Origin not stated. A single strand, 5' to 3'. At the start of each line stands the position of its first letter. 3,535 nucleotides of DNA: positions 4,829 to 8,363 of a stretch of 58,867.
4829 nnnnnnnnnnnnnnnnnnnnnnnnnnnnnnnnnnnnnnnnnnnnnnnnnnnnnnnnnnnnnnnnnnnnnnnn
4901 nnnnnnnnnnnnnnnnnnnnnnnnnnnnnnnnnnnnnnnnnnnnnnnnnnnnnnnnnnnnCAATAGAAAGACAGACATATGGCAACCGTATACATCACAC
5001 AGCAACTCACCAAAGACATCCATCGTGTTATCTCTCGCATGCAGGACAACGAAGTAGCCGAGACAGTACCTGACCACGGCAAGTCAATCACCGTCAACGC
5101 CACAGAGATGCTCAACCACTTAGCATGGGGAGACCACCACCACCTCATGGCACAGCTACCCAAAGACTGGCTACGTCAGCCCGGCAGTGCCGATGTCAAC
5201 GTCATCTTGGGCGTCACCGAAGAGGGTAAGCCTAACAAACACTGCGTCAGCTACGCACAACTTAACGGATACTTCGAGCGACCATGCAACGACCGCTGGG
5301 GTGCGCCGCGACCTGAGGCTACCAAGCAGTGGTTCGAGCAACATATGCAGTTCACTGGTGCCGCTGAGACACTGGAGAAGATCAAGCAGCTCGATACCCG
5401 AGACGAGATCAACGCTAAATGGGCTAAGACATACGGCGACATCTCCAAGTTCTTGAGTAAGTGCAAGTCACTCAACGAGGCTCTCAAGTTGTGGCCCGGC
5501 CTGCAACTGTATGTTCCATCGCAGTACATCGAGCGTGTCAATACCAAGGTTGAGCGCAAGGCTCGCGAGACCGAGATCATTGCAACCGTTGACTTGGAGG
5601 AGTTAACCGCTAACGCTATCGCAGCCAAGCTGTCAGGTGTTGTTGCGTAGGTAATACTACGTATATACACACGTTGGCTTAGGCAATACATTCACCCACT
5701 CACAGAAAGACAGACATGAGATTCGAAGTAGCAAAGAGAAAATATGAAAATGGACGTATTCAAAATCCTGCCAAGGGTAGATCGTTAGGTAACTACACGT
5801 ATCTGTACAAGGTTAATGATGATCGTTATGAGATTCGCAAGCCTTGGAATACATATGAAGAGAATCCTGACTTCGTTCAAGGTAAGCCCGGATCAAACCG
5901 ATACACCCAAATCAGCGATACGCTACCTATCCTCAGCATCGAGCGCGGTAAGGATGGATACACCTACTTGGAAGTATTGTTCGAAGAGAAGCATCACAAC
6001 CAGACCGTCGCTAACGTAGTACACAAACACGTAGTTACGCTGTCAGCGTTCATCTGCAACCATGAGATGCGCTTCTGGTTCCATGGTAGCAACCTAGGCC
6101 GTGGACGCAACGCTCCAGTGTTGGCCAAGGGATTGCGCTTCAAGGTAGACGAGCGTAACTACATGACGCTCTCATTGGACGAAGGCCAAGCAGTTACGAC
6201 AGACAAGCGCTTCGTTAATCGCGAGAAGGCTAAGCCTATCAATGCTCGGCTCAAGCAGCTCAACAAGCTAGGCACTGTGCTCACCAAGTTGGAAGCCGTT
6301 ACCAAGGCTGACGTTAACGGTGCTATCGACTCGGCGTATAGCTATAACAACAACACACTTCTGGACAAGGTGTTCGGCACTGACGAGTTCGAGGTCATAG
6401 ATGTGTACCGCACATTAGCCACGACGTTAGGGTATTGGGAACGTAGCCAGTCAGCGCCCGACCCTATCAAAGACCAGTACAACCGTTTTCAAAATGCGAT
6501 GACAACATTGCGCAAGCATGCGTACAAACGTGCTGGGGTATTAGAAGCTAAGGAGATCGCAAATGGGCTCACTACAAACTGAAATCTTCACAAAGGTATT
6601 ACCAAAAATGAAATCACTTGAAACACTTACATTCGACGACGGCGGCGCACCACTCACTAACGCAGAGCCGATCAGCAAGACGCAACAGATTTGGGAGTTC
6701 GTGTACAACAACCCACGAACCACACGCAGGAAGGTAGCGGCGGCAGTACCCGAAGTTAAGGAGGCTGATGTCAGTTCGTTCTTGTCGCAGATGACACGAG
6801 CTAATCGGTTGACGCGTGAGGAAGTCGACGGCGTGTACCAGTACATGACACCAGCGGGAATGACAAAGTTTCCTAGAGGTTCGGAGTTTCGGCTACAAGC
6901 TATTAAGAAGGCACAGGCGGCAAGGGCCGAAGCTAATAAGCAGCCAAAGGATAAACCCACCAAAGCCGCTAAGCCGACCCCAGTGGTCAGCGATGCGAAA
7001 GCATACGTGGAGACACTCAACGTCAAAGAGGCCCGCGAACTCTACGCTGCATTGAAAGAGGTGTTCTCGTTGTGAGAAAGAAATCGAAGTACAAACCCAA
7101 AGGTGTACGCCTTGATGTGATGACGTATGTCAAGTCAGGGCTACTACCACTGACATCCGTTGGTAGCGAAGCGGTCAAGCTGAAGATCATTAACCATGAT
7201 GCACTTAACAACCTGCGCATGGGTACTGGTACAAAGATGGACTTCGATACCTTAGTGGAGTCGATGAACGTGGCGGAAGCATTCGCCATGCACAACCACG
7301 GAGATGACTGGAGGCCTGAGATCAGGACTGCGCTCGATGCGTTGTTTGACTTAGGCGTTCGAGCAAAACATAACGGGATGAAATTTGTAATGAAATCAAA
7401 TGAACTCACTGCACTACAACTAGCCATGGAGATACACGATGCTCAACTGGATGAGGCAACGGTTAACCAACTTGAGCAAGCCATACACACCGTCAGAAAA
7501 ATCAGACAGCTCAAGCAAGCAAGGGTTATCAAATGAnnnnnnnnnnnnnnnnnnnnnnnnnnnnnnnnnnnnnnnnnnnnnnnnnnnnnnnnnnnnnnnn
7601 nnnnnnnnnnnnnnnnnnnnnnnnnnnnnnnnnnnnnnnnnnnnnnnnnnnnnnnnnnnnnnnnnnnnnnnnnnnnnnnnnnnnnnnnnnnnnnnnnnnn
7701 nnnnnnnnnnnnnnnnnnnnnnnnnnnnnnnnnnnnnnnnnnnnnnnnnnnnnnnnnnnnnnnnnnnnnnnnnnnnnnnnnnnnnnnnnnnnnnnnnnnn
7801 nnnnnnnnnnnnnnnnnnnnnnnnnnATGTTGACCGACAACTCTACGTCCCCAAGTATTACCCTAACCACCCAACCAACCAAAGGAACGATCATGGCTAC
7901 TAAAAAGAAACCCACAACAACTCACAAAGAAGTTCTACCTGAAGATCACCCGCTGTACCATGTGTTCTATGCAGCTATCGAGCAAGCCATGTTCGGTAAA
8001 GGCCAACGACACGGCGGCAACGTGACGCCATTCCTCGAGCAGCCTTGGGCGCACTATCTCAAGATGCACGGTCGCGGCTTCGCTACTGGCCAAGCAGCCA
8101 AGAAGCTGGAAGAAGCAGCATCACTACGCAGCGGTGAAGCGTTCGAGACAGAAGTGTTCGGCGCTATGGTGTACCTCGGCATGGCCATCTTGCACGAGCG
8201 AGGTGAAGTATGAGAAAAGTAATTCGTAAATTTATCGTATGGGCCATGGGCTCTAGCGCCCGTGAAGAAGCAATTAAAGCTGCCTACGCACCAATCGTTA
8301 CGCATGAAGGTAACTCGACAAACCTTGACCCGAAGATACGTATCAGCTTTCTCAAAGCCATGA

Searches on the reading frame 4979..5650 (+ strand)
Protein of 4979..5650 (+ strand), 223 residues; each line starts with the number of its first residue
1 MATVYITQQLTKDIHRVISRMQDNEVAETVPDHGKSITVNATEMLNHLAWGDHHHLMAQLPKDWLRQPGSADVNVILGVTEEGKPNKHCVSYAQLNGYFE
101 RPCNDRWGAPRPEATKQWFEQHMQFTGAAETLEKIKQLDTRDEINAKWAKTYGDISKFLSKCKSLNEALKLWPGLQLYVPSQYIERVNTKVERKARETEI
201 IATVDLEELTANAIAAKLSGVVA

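Call 9: search_protein_families(library=pfam, proteins=[window:4979-5650:+], max_evalue=0.01)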
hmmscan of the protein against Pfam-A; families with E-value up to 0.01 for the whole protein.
window:4979-5650:+ (223 aa): 0 families

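Call 29: search_protein_families(library=phrogs, proteins=[window:4979-5650:+], max_evalue=0.01)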
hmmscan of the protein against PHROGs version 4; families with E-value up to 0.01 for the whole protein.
window:4979-5650:+ (223 aa): 0 families

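Call 67: search_solved_structures(query=A4, max_evalue=1)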
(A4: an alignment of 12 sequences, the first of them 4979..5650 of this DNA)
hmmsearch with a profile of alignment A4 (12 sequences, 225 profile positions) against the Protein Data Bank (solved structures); distinct sequences matched with E-value up to 1: 0.

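Call 68: search_protein_families(library=pfam, alignment_id=A4, max_evalue=0.1)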
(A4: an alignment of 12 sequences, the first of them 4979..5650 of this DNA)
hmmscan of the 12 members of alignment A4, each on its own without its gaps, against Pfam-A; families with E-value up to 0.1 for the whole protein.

A. member 1, window:4979-5650:+ (223 aa): 0 families

B. families by the number of members that match (of 12 scanned): 9 families
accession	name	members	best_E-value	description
PF07426.16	Dynactin_p22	3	0.0001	Dynactin subunit p22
PF18757.6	Nmad5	3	0.0018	Nucleotide modification associated domain 5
PF14282.11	FlxA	1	0.0013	FlxA-like protein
PF17908.6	APAF1_C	1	0.026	APAF-1 helical domain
PF15418.12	DUF4625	1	0.048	Domain of unknown function (DUF4625)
PF20098.4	DUF6488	1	0.049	Family of unknown function (DUF6488)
PF14276.11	DUF4363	1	0.06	Domain of unknown function (DUF4363)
PF14536.11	DUF4441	1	0.089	Domain of unknown function (DUF4441)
PF16809.10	NleF_casp_inhib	1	0.098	NleF caspase inhibitor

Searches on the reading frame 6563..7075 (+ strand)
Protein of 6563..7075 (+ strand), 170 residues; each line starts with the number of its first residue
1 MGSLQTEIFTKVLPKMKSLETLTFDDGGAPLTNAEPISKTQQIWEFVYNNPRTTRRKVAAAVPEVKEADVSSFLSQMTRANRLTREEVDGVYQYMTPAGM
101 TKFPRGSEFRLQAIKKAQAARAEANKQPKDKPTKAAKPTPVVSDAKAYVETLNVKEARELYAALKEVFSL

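Call 29: search_protein_families(library=phrogs, proteins=[window:6563-7075:+], max_evalue=0.01)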
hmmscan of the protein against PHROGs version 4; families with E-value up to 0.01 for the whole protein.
window:6563-7075:+ (170 aa): 3 families
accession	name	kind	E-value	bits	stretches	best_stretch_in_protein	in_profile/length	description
phrog_1324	-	transcription regulation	4.1e-09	37.3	1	34-98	12-76/172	transcriptional activator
phrog_2030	-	transcription regulation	0.0016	19.2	1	38-108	14-82/202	transcriptional regulator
phrog_1687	-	transcription regulation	0.0052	17.8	1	38-101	66-130/162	MarR family transcrition regulator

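Call 30: search_protein_families(library=pfam, proteins=[window:6563-7075:+], max_evalue=0.05)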
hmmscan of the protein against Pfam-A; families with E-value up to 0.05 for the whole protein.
window:6563-7075:+ (170 aa): 0 families

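Call 31: find_related_loci(query=window:6563-7075:+, collection=viral_contigs, flank=10000)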
Query window:6563-7075:+ (170 aa) in viral_contigs; peptide patterns used: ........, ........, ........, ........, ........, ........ (x = any residue, [..] = any of these).
35 stretches matched a pattern; 12 encode a relative of the query (tblastn E <= 1e-3); 12 distinct loci.
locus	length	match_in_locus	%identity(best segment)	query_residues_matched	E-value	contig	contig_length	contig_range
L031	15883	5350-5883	33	1-169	1e-20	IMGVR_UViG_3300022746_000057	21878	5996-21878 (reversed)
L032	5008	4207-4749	32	1-168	5e-19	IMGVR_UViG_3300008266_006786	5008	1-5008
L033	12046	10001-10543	33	1-168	2e-18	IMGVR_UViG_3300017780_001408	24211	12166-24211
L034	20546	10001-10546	32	1-169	2e-17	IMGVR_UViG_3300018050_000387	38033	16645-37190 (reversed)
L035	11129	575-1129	35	1-169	7e-17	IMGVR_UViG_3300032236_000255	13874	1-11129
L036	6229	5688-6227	32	1-167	7e-17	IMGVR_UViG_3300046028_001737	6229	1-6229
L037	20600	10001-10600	31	1-168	2e-16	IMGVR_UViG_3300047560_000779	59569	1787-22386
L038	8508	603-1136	33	1-169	6e-16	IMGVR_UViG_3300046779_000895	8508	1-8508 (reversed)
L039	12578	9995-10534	30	1-168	5e-15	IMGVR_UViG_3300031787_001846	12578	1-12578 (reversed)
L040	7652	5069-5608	30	1-168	5e-15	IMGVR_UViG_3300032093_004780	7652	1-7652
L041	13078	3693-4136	31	1-169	1e-10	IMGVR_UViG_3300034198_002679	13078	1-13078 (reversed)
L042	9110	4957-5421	28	1-169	3e-9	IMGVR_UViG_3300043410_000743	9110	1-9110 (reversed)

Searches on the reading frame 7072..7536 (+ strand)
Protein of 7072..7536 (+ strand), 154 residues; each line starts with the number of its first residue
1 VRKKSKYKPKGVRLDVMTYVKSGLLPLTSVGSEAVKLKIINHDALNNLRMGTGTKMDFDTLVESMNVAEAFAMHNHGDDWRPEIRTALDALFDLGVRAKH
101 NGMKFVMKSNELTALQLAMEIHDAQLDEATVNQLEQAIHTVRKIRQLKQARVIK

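Call 29: search_protein_families(library=phrogs, proteins=[window:7072-7536:+], max_evalue=0.01)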
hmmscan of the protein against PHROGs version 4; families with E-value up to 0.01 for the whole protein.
window:7072-7536:+ (154 aa): 1 family
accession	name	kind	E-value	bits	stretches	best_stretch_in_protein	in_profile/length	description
phrog_20828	-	unknown function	3.5e-10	40.9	1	41-145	57-165/179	-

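Call 30: search_protein_families(library=pfam, proteins=[window:7072-7536:+], max_evalue=0.05)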
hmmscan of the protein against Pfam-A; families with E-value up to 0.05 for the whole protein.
window:7072-7536:+ (154 aa): 0 families

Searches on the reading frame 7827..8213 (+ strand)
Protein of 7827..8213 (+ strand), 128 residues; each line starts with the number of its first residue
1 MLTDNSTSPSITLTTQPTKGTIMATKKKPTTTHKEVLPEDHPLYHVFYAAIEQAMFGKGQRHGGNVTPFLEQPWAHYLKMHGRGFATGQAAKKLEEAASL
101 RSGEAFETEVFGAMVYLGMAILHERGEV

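Call 29: search_protein_families(library=phrogs, proteins=[window:7827-8213:+], max_evalue=0.01)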
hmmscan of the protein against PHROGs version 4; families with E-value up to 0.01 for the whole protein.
window:7827-8213:+ (128 aa): 2 families
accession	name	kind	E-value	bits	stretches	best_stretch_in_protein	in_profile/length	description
phrog_13898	-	unknown function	3.7e-17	63.8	1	20-125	67-173/327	-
phrog_8209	-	unknown function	4e-09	37.9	1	41-124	178-263/272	-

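Call 30: search_protein_families(library=pfam, proteins=[window:7827-8213:+], max_evalue=0.05)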
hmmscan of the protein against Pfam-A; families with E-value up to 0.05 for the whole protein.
window:7827-8213:+ (128 aa): 0 families
